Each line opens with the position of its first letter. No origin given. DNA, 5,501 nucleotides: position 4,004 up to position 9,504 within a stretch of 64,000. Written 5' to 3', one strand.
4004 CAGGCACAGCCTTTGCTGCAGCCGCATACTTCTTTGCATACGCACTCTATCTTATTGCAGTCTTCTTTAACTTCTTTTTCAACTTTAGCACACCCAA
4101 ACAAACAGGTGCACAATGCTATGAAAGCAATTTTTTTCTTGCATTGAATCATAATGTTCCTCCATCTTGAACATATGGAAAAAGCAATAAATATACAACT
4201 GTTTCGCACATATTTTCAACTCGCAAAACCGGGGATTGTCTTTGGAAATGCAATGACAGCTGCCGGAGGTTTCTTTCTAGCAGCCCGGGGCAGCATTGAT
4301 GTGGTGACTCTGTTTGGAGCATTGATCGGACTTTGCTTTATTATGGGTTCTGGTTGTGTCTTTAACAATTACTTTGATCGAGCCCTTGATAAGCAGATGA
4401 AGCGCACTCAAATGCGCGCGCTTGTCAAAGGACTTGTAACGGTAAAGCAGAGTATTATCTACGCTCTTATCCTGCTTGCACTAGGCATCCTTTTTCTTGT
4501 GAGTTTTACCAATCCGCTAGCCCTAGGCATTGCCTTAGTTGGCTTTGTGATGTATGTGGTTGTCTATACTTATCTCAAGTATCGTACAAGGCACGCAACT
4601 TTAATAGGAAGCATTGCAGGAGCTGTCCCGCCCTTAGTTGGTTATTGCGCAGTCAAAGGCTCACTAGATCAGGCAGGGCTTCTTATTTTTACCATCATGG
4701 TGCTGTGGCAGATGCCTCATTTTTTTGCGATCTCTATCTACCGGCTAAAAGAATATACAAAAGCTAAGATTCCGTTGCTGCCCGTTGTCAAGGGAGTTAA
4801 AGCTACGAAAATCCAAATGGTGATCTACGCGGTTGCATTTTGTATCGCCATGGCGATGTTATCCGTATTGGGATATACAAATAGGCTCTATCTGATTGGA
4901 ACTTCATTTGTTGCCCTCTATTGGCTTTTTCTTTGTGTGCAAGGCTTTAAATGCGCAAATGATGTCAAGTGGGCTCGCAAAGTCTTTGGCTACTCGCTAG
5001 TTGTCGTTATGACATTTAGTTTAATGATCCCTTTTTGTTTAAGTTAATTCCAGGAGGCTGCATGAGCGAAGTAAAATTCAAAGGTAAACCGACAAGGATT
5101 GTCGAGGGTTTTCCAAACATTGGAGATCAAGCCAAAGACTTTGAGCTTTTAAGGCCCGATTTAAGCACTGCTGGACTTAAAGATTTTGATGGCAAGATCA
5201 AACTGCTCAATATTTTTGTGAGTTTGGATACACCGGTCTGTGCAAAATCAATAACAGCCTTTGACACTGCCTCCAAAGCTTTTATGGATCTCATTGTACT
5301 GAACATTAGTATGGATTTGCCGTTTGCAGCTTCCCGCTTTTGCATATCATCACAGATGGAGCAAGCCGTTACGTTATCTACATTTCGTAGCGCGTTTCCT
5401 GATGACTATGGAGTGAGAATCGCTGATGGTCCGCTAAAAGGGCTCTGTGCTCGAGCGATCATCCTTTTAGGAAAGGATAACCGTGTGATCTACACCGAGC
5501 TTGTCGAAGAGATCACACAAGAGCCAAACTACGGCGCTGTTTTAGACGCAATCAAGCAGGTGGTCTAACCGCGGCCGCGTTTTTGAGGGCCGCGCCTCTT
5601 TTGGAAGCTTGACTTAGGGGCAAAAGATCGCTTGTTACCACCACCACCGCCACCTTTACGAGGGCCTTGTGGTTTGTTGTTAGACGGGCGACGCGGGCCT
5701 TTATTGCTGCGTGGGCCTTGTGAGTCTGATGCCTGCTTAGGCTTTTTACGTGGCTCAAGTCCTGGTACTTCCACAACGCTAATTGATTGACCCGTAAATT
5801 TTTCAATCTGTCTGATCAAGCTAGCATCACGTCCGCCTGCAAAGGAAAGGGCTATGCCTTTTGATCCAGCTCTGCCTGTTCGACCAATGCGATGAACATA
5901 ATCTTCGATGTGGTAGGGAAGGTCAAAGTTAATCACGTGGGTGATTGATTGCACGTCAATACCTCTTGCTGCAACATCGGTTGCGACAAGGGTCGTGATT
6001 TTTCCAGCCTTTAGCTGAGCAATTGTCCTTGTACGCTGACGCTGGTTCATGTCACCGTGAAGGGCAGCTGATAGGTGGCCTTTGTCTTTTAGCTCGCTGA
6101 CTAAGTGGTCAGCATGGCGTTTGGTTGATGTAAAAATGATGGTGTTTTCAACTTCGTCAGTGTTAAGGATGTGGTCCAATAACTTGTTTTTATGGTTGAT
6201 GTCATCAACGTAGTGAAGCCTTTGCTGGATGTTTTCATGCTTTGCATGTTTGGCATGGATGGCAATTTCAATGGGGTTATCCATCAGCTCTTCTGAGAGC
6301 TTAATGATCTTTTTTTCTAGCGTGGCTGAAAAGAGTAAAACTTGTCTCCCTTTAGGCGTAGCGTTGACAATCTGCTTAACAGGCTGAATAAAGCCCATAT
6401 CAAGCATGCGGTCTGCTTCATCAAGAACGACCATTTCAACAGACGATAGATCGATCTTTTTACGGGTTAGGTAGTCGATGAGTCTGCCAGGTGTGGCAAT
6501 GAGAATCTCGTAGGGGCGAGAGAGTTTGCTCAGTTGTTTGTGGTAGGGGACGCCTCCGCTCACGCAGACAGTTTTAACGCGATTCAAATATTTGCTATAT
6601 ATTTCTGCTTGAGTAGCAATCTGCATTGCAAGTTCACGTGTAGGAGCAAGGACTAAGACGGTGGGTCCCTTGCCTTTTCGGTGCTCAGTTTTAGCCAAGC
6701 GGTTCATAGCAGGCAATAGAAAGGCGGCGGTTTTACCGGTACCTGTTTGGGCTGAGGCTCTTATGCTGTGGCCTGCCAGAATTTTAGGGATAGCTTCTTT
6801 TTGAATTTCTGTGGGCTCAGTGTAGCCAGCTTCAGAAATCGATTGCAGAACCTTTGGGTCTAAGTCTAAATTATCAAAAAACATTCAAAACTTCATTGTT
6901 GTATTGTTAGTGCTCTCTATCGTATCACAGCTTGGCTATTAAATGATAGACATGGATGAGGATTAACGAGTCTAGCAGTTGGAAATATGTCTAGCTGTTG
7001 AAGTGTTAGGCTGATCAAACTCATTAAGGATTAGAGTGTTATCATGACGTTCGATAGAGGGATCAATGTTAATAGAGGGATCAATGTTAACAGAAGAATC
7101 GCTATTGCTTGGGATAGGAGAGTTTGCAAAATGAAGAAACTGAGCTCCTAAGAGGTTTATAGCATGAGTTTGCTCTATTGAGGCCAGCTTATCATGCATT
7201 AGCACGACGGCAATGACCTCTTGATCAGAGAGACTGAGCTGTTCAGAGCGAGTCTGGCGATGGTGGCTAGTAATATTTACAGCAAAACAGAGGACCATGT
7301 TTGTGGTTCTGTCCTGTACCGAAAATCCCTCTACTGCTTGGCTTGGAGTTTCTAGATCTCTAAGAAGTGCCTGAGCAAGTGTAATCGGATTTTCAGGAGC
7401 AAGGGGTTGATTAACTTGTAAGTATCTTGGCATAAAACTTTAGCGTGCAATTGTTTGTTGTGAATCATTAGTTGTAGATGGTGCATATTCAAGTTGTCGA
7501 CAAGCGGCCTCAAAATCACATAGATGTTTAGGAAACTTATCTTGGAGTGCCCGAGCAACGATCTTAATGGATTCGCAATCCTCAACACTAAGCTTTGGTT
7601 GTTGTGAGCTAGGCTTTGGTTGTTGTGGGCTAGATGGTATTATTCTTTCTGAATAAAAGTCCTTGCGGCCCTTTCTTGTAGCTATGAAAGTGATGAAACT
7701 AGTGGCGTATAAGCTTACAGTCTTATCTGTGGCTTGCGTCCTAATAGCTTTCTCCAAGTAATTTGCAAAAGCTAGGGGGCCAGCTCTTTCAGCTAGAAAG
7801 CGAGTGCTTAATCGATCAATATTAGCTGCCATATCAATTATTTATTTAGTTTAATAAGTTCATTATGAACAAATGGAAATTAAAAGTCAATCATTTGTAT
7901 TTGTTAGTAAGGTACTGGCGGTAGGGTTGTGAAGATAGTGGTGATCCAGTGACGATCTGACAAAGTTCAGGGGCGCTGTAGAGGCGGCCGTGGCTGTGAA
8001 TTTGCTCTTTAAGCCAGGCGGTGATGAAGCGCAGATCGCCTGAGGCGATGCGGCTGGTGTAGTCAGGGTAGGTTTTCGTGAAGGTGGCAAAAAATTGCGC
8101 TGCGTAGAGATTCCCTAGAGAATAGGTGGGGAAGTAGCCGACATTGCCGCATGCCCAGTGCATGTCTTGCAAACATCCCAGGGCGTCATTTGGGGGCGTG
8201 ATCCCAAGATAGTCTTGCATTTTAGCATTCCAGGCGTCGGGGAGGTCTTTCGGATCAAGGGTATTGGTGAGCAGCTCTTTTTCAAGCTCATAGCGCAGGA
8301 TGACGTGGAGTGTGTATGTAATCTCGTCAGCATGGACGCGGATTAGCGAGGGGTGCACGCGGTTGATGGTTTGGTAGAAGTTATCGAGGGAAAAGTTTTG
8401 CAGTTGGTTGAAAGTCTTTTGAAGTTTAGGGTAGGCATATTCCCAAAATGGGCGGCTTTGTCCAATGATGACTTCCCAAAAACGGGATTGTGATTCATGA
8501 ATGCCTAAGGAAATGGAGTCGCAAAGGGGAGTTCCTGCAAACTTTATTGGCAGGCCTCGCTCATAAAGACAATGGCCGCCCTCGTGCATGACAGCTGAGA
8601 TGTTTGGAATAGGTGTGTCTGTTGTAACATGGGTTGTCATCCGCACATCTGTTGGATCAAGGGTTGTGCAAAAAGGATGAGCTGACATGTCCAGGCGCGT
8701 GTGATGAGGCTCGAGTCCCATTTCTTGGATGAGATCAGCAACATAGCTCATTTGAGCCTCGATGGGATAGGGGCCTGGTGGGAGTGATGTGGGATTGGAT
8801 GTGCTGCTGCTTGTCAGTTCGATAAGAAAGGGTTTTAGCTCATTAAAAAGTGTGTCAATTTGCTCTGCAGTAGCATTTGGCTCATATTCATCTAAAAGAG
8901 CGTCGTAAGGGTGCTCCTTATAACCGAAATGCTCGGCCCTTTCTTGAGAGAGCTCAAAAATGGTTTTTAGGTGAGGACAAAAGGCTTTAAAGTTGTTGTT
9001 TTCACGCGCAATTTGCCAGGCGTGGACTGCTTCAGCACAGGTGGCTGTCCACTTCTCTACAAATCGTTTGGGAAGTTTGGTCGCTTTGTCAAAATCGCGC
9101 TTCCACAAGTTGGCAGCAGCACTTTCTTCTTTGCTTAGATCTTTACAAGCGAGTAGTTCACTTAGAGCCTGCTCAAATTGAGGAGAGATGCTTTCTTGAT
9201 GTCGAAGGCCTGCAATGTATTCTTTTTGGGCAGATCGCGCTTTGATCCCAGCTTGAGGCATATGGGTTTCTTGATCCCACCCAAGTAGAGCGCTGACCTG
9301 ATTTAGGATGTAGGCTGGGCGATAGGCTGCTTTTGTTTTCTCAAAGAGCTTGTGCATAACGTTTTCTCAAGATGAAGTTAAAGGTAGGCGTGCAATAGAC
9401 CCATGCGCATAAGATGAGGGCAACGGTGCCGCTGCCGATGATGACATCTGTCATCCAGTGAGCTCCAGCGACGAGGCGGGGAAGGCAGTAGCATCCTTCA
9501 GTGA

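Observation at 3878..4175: Cysteine-rich, metallothionein-like lipoprotein gene encoded antisense inside the cyoD-cyoE spacer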

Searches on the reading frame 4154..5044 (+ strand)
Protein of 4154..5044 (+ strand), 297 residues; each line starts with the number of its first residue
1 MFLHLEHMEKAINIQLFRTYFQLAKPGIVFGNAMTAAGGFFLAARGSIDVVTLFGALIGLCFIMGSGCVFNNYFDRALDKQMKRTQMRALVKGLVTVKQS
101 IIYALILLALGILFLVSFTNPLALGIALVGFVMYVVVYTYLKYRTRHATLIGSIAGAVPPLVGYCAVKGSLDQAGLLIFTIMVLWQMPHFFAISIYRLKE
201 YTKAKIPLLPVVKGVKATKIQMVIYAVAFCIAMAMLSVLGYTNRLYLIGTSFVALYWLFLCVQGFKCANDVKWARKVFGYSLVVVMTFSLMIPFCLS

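Call 4: search_protein_families(library=pfam, proteins=[window:4154-5044:+], max_evalue=1)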
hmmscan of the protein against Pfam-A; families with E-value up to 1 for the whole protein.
window:4154-5044:+ (297 aa): 2 families
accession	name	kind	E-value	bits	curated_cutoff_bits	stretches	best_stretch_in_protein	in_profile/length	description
PF01040.23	UbiA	-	1e-59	202.3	34.2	1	34-280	3-248/250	UbiA prenyltransferase family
PF24008.1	DUF7322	-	0.79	9.8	27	1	104-145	21-61/61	Domain of unknown function (DUF7322)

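Call 5: search_protein_families(library=ncbifam, proteins=[window:4154-5044:+], max_evalue=1)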
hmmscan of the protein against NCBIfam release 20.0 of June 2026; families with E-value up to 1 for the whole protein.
window:4154-5044:+ (297 aa): 19 families
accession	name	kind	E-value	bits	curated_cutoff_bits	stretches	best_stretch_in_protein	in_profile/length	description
NF003348.0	PRK04375.1-1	equivalog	9.6e-104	346.9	285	1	16-292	2-279/292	heme o synthase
TIGR01473.1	cyoE_ctaB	equivalog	2.1e-79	267.2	210.3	1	19-292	2-277/281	heme o synthase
NF003349.0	PRK04375.1-2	equivalog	1.3e-58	198.7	246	1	13-286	21-300/318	heme o synthase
TIGR01474.1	ubiA_proteo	equivalog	1.3e-19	70.8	275.45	1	40-260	27-247/282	4-hydroxybenzoate octaprenyltransferase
TIGR01475.1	ubiA_other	subfamily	2.3e-13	50.3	180.8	1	36-257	21-242/282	UbiA-like polyprenyltransferase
NF009524.0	PRK12886.1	equivalog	6.1e-13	48.8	387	1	36-256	27-248/291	prenyltransferase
NF009526.0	PRK12888.1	equivalog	1.2e-12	47.9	364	1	69-257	70-256/301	4-hydroxybenzoate octaprenyltransferase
NF009521.0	PRK12882.1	equivalog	1.2e-12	47.7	296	1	17-282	5-266/280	geranylgeranylglycerol-phosphate geranylgeranyltransferase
NF009514.0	PRK12873.1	equivalog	1.8e-11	43.9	246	1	36-262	32-251/297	4-hydroxybenzoate polyprenyltransferase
NF041584.1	MqnP_SCO4491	exception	2.6e-11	43.8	420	1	69-255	58-242/285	menaquinone biosynthesis prenyltransferase MqnP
NF009523.0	PRK12884.1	equivalog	7.2e-10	38.5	269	1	18-283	5-264/279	prenyltransferase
NF041585.1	MqnP_Cj_Hp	exception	1.9e-09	37.4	375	1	68-267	57-251/281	menaquinone biosynthesis prenyltransferase MqnP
NF041586.1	MqnP_DT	exception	2.7e-09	37.2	430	1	34-255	17-236/277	menaquinone biosynthesis prenyltransferase MqnP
NF009515.0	PRK12874.1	equivalog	1e-08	34.9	392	1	69-254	65-251/291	4-hydroxybenzoate polyprenyltransferase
NF009609.0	PRK13106.1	equivalog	4.5e-07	29.6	349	1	37-283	35-282/301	prenyltransferase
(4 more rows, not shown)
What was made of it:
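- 4175..5047 (+): cyoE, heme O synthase (alternative start 4154). NF003348, 347 bits (call 5).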

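Call 13: find_related_loci(query=window:4175-5044:+, collection=genome_contigs, flank=6000)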
Query window:4175-5044:+ (290 aa) in genome_contigs; peptide patterns used: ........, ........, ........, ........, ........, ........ (x = any residue, [..] = any of these).
599 stretches matched a pattern (row limit reached: there are more); 581 encode a relative of the query (tblastn E <= 1e-3); the best 80 are kept; 80 distinct loci.
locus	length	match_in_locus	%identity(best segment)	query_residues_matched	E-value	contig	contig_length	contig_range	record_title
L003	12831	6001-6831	55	9-285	1e-99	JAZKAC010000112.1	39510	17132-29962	MAG: Chlamydiota bacterium isolate ADI_H3L2_1_122_18_3-bin005_1 ADIH3L21_B005_1_000000000112, whole genome shotgun seque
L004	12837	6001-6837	54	9-287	4e-98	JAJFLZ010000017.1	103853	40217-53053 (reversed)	MAG: Chlamydiae bacterium isolate OFTM343 OFTM343_16, whole genome shotgun sequence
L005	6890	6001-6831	53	9-285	1e-97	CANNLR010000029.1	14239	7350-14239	MAG: Chlamydiae bacterium isolate ZH-Jul18-154 genome assembly, contig: ZH-Jul18-C3857, whole genome shotgun sequence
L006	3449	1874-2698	53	11-285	5e-98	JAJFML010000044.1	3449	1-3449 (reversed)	MAG: Chlamydiae bacterium isolate OFTM200 OFTM200_43, whole genome shotgun sequence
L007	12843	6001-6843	53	10-290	1e-96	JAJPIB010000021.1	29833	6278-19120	MAG: Chlamydiia bacterium isolate Centralia_MAG_243 k107_11357586, whole genome shotgun sequence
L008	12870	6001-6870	50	1-290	5e-96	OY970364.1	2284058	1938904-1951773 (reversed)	MAG: uncultured Verrucomicrobiae bacterium isolate MFD04463.bin.c.15 genome assembly, chromosome: 1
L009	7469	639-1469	53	11-287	3e-95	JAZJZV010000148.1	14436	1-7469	MAG: Chlamydiota bacterium isolate ADI_H2L1_1_122_18_3-bin038_1 ADIH2L11_B038_1_000000000148, whole genome shotgun seque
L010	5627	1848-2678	50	11-287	5e-94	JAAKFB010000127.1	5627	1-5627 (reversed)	MAG: Chlamydiae bacterium isolate K1000_chlam_2 K1000chlam2_127, whole genome shotgun sequence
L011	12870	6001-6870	53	1-287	1e-93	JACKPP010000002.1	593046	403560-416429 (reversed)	MAG: Chlamydiales bacterium isolate HK-STAS-VERR_A-4 HK-STAS-VERR_A-4_2, whole genome shotgun sequence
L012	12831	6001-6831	52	11-287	1e-93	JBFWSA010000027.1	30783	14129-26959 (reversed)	MAG: Simkaniaceae bacterium isolate CA_2019_TPBF_219 NODE_7822_length_30783_cov_4.733625_TPBF, whole genome shotgun sequ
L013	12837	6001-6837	52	11-289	2e-92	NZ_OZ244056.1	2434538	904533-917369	MAG: Simkania sp. isolate 4bf22539-4948-455f-9ad4-f3850cc35ef8 chromosome 1, complete sequence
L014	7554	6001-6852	50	2-285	1e-91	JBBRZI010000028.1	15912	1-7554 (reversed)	MAG: Candidatus Saccharimonadales bacterium isolate metawrap_la5_32 metawrap_la5_32_K_772946_L_15912_cov_23.0081, whole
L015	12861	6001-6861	52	1-287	1e-91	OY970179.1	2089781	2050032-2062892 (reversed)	MAG: uncultured Verrucomicrobiae bacterium isolate MFD05521.bin.c.1 genome assembly, chromosome: 1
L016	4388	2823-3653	49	11-287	9e-92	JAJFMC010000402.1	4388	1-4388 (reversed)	MAG: Chlamydiae bacterium isolate OFTM21 OFTM21_401, whole genome shotgun sequence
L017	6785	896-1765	48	1-287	2e-91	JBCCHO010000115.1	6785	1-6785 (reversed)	MAG: Chlamydiota bacterium isolate P01_B01_bin.69 k141_2675134_length_6785_cov_20.5567, whole genome shotgun sequence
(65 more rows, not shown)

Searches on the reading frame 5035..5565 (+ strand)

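Call 4: search_protein_families(library=pfam, proteins=[window:5035-5565:+], max_evalue=1)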
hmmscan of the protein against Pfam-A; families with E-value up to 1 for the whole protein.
window:5035-5565:+ (177 aa): 2 families
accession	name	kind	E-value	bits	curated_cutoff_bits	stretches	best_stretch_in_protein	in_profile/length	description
PF08534.16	Redoxin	-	4.5e-21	75.6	26.6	1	30-170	3-148/148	Redoxin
PF00578.27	AhpC-TSA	-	3.9e-12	46.6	26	1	29-153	1-123/124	AhpC/TSA family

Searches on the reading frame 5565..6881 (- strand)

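Call 43: search_protein_families(library=pfam, proteins=[window:5565-6881:-], max_evalue=0.001)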
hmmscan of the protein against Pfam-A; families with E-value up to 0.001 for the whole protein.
window:5565-6881:- (438 aa): 4 families
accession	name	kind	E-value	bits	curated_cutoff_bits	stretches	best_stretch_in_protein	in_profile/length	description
PF00270.35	DEAD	-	1.2e-49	168.8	26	1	24-192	1-164/167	DEAD/DEAH box helicase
PF00271.37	Helicase_C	-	1.3e-34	119.1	23.5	1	231-339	2-110/110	Helicase conserved C-terminal domain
PF04851.21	ResIII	-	2.3e-08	34.5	22.5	1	22-189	3-163/164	Type III restriction enzyme, res subunit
PF13604.12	AAA_30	-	6.2e-06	26.5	27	1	26-161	5-101/191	AAA domain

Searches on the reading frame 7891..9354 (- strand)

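Call 43: search_protein_families(library=pfam, proteins=[window:7891-9354:-], max_evalue=0.001)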
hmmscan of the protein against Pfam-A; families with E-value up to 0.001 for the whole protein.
window:7891-9354:- (487 aa): 1 family
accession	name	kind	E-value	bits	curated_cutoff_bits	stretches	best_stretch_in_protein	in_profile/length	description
PF02074.21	Peptidase_M32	-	2.8e-169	564.3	25.1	1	10-486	5-489/489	Carboxypeptidase Taq (M32) metallopeptidase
